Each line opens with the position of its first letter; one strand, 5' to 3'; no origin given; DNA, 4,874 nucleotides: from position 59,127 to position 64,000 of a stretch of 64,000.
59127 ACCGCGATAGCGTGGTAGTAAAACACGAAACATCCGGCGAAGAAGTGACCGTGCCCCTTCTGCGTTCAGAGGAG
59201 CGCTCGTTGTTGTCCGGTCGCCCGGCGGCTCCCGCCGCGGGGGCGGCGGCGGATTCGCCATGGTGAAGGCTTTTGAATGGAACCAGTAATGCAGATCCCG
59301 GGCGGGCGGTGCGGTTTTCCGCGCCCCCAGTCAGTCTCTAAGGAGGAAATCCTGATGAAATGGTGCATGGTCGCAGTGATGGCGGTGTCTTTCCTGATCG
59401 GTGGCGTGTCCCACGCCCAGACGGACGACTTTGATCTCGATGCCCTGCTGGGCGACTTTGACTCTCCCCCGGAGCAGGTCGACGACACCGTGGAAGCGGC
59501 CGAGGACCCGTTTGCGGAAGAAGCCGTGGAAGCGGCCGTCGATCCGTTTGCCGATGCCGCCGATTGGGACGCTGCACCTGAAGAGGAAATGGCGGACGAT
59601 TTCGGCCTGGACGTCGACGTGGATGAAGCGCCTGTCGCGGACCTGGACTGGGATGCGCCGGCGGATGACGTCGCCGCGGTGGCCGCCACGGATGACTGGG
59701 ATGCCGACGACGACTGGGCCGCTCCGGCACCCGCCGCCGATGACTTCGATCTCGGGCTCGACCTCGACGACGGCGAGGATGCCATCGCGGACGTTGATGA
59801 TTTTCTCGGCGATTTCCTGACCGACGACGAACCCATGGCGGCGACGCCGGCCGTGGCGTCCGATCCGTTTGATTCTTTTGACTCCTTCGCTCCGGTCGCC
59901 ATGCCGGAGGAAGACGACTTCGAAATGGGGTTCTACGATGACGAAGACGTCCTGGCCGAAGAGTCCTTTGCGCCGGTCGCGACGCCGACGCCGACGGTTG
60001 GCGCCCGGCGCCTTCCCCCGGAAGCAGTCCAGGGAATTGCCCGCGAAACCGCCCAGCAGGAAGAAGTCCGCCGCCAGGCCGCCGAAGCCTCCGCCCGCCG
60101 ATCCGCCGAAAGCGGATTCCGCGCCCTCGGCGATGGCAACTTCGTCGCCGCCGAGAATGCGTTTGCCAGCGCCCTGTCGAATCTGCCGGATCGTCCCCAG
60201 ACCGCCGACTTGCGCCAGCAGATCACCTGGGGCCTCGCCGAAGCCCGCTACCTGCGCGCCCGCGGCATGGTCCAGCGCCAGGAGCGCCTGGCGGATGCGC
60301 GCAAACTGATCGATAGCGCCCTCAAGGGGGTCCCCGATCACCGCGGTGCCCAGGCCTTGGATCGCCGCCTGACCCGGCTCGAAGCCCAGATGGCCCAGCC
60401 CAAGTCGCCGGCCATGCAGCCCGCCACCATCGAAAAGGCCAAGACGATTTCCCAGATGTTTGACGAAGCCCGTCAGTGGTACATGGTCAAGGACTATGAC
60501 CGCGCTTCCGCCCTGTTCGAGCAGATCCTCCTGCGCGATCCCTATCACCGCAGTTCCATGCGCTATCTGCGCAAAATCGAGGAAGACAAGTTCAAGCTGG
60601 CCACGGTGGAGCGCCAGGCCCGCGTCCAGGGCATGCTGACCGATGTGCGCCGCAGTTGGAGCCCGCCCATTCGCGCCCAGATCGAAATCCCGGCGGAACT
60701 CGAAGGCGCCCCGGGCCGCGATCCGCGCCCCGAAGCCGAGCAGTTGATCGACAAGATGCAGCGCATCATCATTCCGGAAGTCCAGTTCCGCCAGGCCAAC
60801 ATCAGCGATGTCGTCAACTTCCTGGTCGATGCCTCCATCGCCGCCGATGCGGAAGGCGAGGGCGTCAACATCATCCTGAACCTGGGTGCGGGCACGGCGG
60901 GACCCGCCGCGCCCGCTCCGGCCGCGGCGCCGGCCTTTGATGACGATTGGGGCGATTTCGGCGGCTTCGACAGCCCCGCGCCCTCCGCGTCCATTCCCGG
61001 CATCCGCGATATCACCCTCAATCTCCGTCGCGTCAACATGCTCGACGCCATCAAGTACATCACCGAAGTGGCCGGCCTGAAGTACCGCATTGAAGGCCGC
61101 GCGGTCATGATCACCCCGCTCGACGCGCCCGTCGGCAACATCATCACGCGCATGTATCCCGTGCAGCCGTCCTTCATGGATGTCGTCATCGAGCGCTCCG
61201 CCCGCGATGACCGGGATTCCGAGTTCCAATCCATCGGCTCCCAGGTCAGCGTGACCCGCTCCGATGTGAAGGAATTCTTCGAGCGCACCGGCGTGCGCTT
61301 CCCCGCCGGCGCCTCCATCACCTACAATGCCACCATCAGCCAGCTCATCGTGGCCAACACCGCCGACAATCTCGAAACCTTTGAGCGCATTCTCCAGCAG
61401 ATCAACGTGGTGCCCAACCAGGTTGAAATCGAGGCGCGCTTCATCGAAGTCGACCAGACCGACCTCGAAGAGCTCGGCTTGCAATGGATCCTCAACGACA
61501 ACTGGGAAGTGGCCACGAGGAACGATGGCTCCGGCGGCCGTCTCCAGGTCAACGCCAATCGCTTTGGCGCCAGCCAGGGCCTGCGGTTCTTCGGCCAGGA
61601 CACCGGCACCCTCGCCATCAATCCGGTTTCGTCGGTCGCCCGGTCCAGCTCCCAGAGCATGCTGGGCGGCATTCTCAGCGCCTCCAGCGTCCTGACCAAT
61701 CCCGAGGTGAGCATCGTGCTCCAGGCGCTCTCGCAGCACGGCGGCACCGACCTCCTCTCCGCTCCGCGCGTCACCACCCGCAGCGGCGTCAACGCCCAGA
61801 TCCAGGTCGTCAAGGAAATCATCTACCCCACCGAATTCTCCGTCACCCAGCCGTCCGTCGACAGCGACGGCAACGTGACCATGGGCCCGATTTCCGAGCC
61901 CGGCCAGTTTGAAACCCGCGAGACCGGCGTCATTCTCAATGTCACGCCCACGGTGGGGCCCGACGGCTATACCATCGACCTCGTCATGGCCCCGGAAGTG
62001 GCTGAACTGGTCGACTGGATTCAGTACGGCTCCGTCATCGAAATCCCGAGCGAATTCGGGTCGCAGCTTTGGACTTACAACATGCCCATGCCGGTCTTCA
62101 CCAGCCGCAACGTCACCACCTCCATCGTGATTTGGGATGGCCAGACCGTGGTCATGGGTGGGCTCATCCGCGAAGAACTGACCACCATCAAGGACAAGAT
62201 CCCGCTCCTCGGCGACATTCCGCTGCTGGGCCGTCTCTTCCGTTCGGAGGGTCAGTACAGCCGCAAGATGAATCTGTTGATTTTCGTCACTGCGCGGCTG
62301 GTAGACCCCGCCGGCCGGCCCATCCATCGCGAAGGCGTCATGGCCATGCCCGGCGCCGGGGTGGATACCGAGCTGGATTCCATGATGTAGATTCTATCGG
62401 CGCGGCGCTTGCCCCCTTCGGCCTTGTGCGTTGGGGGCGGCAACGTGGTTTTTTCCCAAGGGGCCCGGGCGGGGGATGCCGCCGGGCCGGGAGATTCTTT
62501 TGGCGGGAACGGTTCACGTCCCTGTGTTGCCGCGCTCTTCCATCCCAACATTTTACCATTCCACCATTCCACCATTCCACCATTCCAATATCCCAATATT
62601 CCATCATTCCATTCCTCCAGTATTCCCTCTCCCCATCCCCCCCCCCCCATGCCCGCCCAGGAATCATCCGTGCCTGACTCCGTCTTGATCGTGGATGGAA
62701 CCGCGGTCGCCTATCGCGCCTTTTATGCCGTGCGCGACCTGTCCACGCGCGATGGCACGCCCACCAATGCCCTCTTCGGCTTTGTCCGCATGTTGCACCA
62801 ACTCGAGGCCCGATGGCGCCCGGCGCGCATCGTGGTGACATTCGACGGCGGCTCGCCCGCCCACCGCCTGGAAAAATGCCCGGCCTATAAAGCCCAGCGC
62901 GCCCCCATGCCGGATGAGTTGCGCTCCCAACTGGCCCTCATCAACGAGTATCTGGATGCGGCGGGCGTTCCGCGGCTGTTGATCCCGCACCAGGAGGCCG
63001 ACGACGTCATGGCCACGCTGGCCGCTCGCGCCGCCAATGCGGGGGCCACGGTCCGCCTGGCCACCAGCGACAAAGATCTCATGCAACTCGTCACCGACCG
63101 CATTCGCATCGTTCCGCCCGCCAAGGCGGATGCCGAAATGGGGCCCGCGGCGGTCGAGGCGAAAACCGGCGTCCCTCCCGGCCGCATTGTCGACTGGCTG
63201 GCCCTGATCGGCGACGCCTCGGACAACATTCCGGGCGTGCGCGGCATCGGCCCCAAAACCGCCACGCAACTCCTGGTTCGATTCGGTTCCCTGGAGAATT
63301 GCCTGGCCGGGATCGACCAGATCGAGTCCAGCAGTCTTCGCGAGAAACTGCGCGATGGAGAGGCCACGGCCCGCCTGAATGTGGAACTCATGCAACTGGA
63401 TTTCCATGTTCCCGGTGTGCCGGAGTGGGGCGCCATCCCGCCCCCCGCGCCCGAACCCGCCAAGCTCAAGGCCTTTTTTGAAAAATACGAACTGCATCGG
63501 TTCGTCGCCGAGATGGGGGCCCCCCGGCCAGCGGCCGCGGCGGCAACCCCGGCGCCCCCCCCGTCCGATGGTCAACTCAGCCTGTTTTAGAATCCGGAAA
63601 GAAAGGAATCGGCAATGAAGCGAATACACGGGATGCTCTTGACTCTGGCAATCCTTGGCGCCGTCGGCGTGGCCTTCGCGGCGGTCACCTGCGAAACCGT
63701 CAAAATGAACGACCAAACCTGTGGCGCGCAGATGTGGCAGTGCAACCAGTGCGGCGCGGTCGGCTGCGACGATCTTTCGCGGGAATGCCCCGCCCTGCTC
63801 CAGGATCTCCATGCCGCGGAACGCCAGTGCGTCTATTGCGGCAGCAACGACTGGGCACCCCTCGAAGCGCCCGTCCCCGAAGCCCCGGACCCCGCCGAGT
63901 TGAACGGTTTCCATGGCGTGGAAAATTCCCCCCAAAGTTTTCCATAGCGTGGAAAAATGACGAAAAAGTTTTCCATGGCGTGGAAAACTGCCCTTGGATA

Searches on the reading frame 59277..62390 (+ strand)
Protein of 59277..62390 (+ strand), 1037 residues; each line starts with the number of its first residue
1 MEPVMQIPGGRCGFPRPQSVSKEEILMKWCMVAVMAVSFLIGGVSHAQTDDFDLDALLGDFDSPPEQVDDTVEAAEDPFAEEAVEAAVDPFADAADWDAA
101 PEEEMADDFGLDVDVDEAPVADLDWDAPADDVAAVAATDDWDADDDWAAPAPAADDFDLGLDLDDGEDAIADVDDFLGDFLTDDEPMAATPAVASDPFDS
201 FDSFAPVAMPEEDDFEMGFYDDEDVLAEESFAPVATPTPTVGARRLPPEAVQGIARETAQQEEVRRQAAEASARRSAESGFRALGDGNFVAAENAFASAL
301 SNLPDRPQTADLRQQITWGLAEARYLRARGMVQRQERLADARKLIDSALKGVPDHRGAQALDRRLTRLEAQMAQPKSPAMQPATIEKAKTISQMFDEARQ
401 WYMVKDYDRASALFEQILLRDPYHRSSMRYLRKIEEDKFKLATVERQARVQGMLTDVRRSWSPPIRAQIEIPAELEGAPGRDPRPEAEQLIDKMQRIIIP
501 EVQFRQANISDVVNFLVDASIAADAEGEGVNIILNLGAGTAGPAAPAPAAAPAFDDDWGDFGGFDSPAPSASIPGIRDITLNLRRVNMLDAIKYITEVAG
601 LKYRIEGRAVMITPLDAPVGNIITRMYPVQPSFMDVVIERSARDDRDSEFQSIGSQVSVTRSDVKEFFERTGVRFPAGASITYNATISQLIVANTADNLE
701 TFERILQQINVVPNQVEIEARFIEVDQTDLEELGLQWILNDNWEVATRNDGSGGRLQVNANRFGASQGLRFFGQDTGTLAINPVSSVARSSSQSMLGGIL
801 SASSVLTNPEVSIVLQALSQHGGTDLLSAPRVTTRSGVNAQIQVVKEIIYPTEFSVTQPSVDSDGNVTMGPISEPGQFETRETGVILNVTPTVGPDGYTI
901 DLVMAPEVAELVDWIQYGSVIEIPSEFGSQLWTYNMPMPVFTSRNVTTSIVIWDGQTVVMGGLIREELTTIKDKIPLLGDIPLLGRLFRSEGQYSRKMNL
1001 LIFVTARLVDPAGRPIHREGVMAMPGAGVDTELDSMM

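Call 9: search_protein_families(library=pfam, proteins=[window:59277-62390:+], max_evalue=0.01)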
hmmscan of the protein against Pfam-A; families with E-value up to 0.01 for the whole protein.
window:59277-62390:+ (1037 aa): 1 family
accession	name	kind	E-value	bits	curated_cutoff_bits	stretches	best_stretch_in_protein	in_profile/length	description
PF00263.26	Secretin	-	1.1e-36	126.4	27.5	1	817-1010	1-169/169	Bacterial type II and III secretion system protein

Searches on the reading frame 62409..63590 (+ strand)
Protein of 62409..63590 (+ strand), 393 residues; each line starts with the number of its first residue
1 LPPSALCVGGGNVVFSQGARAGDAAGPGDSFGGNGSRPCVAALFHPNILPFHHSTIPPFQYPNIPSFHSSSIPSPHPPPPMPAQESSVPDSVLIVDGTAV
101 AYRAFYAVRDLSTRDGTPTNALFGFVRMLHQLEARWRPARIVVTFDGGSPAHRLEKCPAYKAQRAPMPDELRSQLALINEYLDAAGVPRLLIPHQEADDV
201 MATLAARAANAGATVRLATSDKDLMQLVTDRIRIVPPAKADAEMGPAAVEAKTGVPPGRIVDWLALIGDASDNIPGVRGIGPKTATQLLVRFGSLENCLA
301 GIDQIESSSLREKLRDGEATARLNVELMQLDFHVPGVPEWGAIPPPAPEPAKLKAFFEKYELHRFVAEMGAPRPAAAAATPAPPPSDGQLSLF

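Call 9: search_protein_families(library=pfam, proteins=[window:62409-63590:+], max_evalue=0.01)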
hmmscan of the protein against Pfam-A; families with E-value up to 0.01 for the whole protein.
window:62409-63590:+ (393 aa): 3 families
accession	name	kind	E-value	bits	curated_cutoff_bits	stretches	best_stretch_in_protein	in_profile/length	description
PF02739.22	5_3_exonuc_N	-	2e-48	164.7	34.3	1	92-254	2-164/164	5'-3' exonuclease, N-terminal resolvase-like domain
PF01367.25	5_3_exonuc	-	1.3e-25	90.2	40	1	255-335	1-81/97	5'-3' exonuclease, C-terminal SAM fold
PF21102.3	DprA_N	-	0.0062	16.7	22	0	278-305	14-41/64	DprA-like N-terminal HHH domain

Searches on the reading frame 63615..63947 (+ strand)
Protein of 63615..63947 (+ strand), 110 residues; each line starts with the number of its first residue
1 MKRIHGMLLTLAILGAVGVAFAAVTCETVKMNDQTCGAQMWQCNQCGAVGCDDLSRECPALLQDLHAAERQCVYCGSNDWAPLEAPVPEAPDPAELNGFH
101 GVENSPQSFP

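Call 9: search_protein_families(library=pfam, proteins=[window:63615-63947:+], max_evalue=0.01)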
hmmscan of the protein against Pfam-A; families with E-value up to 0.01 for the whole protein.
window:63615-63947:+ (110 aa): 1 family
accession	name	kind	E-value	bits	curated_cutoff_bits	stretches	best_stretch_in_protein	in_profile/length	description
PF20130.4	DUF6520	-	0.00028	21.6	25.4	1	1-74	1-72/83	Family of unknown function (DUF6520)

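Call 20: find_encoding_contigs(protein=window:63615-63947:+, flank=10000, max_places=4)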
Protein window:63615-63947:+ (110 aa): 12 contigs read that carry it; 4 places shown.
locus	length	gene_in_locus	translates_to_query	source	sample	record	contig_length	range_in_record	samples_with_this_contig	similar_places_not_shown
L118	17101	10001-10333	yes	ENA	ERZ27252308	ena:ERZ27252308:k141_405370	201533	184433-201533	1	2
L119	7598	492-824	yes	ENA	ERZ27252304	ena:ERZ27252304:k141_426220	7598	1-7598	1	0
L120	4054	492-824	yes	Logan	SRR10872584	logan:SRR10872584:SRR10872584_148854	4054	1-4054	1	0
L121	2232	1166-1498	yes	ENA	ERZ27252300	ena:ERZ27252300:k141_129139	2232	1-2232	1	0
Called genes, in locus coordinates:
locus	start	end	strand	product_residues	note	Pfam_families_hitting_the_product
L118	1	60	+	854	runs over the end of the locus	PF02574:S-methyl_trans, PF00809:Pterin_bind, PF02607:B12-binding_2, PF02310:B12-binding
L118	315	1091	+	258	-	PF02965:Met_synt_B12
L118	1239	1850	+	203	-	PF28178:Amuc_1102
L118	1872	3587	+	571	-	PF11104:PilM_2, PF06723:MreB_Mbl (faint), PF14450:FtsA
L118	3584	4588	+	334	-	PF28028:Amuc_1100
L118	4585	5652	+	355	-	PF18884:TSP3_bac (faint)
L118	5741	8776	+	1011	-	PF00263:Secretin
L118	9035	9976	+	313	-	PF02739:5_3_exonuc_N, PF01367:5_3_exonuc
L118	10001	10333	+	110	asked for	-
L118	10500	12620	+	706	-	PF10034:Dpy19 (faint)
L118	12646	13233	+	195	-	PF01121:CoaE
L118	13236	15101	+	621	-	PF13401:AAA_22 (faint), PF07498:Rho_N, PF07497:Rho_RNA_bind, PF00006:ATP-synt_ab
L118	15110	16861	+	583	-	PF00092:VWA, PF13768:VWA_3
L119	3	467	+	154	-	?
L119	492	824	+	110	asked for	-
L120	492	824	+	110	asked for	-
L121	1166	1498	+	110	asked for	-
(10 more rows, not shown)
